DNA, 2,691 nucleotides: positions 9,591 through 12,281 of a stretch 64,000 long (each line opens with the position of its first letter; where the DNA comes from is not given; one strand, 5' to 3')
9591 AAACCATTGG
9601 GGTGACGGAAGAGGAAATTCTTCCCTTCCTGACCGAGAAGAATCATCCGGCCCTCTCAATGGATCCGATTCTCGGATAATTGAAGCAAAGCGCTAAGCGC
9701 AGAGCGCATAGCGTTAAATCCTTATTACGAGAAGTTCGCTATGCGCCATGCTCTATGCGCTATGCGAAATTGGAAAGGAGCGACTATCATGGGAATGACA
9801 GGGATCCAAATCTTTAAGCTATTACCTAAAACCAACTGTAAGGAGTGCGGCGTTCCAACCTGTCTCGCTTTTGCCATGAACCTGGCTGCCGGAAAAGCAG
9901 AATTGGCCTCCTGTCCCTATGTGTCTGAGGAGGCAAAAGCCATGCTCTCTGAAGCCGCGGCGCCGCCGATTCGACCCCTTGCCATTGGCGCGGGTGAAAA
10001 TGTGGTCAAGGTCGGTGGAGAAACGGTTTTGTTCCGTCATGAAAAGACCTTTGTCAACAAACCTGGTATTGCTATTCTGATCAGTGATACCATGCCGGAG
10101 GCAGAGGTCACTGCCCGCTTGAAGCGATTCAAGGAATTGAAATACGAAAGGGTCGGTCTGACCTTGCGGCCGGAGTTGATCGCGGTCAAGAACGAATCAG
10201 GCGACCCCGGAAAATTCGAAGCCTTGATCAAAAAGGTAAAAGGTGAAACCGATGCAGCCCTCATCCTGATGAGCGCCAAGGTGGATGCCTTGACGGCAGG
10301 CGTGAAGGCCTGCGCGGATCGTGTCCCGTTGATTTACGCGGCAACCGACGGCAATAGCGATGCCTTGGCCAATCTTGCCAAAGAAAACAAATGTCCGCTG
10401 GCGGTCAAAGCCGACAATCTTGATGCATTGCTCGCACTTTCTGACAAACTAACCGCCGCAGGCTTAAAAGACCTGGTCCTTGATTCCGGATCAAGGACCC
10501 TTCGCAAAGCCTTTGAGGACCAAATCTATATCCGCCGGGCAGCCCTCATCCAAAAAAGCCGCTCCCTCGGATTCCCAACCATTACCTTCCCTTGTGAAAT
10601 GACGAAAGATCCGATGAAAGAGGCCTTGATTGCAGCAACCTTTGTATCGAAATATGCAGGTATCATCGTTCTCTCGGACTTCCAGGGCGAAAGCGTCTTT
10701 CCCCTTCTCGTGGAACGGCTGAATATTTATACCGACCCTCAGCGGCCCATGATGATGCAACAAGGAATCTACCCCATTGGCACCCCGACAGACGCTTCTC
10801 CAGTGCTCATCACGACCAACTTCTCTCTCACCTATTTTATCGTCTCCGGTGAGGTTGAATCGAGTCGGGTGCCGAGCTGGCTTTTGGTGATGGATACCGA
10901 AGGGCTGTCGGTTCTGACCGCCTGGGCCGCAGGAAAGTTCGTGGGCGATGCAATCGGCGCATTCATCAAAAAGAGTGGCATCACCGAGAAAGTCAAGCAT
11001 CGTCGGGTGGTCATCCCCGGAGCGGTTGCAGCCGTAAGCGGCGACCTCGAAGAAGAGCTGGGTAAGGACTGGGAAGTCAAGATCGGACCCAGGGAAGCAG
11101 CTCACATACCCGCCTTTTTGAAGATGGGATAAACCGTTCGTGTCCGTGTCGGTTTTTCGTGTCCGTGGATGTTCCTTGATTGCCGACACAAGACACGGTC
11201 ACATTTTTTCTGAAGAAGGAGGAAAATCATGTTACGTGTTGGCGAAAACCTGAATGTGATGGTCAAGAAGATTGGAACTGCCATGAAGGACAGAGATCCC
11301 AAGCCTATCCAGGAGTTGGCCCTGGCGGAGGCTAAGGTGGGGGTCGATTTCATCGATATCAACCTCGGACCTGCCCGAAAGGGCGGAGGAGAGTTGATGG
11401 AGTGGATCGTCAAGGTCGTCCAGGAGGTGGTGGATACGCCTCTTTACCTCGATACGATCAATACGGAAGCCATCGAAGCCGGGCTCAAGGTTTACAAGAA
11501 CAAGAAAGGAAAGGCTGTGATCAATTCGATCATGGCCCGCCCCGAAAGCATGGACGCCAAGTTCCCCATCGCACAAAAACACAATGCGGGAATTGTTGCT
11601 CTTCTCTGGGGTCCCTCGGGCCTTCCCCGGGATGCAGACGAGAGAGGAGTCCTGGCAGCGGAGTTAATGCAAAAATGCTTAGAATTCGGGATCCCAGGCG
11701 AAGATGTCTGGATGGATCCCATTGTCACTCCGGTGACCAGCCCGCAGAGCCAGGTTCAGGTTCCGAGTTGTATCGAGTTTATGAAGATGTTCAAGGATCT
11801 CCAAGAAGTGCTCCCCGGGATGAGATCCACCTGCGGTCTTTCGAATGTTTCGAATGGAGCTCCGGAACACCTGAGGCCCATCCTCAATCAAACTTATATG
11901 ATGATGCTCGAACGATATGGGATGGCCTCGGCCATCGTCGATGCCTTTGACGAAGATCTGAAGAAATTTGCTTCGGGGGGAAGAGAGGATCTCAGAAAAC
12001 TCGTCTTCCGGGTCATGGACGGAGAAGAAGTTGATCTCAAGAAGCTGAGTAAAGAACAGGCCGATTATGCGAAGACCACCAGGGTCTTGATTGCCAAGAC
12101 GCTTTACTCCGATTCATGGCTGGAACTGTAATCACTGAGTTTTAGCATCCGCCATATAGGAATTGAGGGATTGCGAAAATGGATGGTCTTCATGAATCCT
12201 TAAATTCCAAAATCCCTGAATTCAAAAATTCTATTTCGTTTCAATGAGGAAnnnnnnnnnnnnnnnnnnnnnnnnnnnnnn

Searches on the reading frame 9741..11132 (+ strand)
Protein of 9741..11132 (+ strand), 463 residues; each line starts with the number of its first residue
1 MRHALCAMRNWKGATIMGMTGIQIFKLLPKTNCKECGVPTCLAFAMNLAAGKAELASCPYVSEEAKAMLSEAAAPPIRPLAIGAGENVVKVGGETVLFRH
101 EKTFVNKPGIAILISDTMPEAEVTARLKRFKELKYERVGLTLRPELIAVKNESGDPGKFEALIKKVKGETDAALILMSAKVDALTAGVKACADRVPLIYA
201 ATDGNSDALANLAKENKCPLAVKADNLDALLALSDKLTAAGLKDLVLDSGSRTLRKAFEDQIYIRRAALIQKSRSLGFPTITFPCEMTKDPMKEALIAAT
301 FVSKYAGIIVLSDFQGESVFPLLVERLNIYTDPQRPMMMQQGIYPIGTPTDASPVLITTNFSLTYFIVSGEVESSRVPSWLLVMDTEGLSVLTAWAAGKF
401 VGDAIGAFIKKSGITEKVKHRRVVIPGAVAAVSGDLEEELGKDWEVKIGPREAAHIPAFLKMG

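Call 43: search_protein_families(library=pfam, proteins=[window:9741-11132:+], max_evalue=0.0001)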
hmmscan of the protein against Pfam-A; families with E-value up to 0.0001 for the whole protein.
window:9741-11132:+ (463 aa): 2 families
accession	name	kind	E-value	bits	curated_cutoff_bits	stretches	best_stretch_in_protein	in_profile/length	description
PF03599.22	CdhD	-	4.6e-100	335.5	24.8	1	81-459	3-386/387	CO dehydrogenase/acetyl-CoA synthase delta subunit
PF04060.18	FeS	-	7.6e-13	48.4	23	1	28-60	1-33/33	Putative Fe-S cluster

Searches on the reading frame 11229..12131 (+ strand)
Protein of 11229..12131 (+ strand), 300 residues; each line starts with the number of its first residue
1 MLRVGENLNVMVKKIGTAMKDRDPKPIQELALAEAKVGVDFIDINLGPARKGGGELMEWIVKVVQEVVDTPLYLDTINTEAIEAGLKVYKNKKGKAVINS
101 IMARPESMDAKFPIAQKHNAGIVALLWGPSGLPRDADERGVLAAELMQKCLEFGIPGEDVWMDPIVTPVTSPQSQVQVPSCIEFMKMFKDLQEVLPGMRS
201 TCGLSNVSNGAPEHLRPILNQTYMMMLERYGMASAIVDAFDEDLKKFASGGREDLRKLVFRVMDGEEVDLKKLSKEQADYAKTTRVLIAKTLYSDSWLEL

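Call 43: search_protein_families(library=pfam, proteins=[window:11229-12131:+], max_evalue=0.0001)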
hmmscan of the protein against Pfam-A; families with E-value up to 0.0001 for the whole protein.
window:11229-12131:+ (300 aa): 1 family
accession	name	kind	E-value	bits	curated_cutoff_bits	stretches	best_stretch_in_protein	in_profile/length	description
PF00809.28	Pterin_bind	-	2.3e-13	50.8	25.5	1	9-234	5-240/244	Pterin binding enzyme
